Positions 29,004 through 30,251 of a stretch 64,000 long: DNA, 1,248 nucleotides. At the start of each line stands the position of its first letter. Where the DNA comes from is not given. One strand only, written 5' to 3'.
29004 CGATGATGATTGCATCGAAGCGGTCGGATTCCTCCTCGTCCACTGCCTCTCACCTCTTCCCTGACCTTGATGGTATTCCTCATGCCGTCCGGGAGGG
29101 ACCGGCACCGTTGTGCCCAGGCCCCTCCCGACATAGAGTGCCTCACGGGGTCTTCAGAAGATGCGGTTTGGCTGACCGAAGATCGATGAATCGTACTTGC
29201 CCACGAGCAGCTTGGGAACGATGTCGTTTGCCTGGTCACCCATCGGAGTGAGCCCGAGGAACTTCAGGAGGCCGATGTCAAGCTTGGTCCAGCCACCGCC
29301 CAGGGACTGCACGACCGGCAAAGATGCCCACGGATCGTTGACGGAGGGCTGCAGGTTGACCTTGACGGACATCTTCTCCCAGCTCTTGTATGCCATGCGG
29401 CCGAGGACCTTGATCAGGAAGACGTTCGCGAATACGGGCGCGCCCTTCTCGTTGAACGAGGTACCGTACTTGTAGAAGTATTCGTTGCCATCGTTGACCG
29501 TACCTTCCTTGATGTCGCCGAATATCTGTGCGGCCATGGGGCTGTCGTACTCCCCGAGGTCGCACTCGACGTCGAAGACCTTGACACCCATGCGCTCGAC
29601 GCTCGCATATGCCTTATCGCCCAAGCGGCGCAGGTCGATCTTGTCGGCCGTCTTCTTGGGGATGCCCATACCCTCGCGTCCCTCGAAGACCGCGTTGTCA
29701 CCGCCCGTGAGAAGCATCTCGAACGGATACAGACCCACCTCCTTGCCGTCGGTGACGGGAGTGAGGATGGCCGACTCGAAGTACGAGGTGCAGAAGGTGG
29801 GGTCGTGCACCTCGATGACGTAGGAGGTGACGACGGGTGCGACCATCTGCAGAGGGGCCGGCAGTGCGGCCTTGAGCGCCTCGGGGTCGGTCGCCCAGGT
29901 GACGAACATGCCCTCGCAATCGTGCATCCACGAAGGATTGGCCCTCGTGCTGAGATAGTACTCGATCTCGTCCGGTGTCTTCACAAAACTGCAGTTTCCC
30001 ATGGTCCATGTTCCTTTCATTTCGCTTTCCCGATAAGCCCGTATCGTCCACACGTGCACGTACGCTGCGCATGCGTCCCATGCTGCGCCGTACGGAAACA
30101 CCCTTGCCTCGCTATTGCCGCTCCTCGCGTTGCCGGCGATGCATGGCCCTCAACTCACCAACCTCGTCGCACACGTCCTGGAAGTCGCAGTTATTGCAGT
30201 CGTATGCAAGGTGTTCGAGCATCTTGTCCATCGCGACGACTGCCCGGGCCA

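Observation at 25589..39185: A canonical fixABCX unit split by about 8 kb of inserted genes within one 15-gene operon; no CoA-activating enzyme in cis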

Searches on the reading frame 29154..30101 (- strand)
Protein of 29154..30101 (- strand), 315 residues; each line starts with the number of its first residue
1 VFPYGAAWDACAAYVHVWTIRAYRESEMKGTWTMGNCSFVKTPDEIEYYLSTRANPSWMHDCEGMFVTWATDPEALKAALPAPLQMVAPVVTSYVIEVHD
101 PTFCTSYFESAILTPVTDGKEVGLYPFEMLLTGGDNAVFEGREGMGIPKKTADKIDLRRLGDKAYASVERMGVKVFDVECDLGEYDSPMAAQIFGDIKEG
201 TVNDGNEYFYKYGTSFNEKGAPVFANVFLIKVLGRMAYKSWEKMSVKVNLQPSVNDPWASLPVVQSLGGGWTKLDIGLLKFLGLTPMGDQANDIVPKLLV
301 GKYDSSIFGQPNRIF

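Call 5: search_protein_families(library=pfam, proteins=[window:29154-30101:-], max_evalue=0.01)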
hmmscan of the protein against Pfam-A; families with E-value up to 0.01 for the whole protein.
window:29154-30101:- (315 aa): 1 family
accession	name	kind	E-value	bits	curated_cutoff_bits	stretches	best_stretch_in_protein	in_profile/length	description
PF06314.16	ADC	-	5.6e-34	118.1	29.8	1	59-276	19-226/238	Acetoacetate decarboxylase (ADC)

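Call 33: search_protein_families(library=ncbifam, proteins=[window:29154-30101:-], max_evalue=0.001)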
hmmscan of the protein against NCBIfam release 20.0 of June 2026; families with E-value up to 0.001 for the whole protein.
window:29154-30101:- (315 aa): 1 family
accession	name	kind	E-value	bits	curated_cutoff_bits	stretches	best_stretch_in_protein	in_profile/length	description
NF002614.0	PRK02265.1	subfamily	3e-12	46.5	150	1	56-153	24-120/246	acetoacetate decarboxylase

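Call 53: search_solved_structures(query=window:29154-30002:-, max_evalue=0.01, show_alignments=2)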
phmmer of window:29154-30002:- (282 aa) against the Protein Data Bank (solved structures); distinct sequences matched with E-value up to 0.01: 3.
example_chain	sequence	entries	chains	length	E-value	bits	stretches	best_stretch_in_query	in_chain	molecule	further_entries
3bgt_A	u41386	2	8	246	8.5e-12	48.1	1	28-119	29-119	Probable acetoacetate decarboxylase | Acetoacetate decarboxylase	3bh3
3c8w_A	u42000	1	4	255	4.4e-07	32.7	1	22-120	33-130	Acetoacetate decarboxylase ADC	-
3bh2_A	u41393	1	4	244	3.2e-06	29.8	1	22-118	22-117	Acetoacetate decarboxylase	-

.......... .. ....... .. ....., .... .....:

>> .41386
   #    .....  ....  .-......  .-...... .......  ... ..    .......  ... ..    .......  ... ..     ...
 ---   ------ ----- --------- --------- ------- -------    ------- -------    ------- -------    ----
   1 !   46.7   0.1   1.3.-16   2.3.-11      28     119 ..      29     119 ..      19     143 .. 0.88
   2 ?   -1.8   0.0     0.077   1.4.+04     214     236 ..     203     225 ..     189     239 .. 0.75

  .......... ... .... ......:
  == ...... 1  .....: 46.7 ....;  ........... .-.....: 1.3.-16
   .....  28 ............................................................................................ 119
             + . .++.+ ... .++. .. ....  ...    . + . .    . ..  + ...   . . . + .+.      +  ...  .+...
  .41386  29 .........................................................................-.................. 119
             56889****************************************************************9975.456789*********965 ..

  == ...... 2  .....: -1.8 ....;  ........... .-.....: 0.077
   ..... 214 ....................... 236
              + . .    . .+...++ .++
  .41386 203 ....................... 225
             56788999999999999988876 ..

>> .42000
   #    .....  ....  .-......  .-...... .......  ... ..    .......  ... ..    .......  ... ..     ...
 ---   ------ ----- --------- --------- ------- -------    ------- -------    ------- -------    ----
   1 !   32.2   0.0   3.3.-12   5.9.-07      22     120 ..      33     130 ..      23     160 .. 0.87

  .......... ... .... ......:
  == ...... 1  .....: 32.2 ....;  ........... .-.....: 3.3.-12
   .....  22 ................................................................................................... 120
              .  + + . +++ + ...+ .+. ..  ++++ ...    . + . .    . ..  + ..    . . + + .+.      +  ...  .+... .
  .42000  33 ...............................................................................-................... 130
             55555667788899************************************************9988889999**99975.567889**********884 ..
